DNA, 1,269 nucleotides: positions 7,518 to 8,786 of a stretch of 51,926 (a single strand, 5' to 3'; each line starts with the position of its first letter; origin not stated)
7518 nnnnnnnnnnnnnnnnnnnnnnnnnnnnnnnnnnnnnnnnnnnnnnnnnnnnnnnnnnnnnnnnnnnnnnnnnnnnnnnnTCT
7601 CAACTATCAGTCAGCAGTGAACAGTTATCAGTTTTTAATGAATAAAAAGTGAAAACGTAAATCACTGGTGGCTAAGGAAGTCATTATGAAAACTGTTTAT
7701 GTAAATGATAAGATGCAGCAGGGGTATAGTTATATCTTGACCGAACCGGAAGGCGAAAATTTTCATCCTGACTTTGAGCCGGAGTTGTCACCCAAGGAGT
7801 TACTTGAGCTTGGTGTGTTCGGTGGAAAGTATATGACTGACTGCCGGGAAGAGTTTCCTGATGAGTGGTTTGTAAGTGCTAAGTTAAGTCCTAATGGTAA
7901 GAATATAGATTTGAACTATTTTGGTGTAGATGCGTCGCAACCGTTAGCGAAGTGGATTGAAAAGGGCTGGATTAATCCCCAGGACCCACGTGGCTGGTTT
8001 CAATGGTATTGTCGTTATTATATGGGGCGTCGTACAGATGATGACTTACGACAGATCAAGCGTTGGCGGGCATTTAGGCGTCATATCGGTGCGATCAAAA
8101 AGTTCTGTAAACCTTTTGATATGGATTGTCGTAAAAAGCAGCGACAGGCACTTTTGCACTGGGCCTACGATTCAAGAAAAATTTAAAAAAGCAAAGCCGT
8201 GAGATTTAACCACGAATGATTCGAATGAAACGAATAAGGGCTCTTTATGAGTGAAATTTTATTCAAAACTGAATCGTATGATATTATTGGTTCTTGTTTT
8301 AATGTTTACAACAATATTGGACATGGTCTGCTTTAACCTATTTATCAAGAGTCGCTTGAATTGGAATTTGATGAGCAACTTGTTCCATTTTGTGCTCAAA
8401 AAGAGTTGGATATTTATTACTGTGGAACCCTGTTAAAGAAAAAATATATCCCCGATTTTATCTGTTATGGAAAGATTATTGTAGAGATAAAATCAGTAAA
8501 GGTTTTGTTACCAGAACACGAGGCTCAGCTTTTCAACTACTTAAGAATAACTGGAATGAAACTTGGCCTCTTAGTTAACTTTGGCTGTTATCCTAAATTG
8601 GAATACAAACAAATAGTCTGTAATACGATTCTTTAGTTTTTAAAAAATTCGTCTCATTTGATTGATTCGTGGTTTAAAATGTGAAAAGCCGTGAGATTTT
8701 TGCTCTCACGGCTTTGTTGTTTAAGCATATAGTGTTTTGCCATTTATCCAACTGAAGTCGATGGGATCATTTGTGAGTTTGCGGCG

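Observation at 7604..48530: Window-wide family of degenerate low-complexity tracts, mostly heptad-periodic, filling intergenic spacers and often forming inverted pairs around single genes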

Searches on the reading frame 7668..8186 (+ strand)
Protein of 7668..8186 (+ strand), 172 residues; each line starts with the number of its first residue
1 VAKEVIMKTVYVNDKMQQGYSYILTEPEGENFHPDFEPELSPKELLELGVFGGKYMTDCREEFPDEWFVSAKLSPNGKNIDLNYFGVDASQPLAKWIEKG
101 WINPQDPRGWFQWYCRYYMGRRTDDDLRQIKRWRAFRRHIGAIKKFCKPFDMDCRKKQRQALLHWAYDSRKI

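Call 8: search_protein_families(library=ncbifam, proteins=[window:7668-8186:+], max_evalue=0.001)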
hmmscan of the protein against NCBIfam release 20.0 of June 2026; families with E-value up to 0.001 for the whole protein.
window:7668-8186:+ (172 aa): 0 families

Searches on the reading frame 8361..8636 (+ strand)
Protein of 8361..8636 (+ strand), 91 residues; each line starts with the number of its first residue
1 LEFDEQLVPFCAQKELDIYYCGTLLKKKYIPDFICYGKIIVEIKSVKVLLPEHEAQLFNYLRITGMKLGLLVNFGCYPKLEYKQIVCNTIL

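Call 8: search_protein_families(library=ncbifam, proteins=[window:8361-8636:+], max_evalue=0.001)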
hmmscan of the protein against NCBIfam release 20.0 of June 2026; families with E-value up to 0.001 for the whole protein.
window:8361-8636:+ (91 aa): 1 family
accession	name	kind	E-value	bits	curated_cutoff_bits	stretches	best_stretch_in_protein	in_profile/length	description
TIGR04256.1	GxxExxY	subfamily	1.2e-25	90.1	35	1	1-86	32-116/116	GxxExxY protein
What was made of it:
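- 8247..8636 (+): GxxExxY (TIGR04256 / PDDEXK_3) gene with an in-frame TAA at 8334-8336; the cassette cargo, probably a pseudogene. NCBIfam E 1e-25 for the C-terminal part (call 8).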

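Call 68: search_dna_similar(query=window:8361-8636:+, collection=plasmids, mode=protein, max_evalue=1e-8, max_rows=30)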
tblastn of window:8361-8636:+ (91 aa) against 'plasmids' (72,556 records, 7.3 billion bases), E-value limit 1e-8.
Records with a match: 2; places in all: 2; records where one place covers at least 80% of the query: 1.
Best place of each record, by identity: <60% 2.
By first word of the organism name: Treponema 1; Fusobacteria 1.
By predicted mobility (MOB-suite, as given by PLSDB): non-mobilizable 2.
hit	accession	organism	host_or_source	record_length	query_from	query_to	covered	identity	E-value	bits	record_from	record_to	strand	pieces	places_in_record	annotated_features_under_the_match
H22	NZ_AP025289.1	Treponema saccharophilum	-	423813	2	76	82%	50.7%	6e-16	78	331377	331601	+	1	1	GxxExxY protein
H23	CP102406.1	Fusobacteria bacterium ZRK30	pure culture,cold seep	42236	12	81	77%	42.9%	5e-10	61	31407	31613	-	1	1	GxxExxY protein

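Call 70: find_related_loci(query=window:8361-8636:+, collection=viral_contigs, flank=1500)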
Query window:8361-8636:+ (91 aa) in viral_contigs; peptide patterns used: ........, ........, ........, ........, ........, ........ (x = any residue, [..] = any of these).
4 stretches matched a pattern; 2 encode a relative of the query (tblastn E <= 1e-3); 2 distinct loci.
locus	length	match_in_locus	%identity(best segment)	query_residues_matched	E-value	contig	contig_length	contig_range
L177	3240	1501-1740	61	2-81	3e-31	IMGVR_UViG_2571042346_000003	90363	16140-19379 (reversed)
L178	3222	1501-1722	51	2-75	5e-23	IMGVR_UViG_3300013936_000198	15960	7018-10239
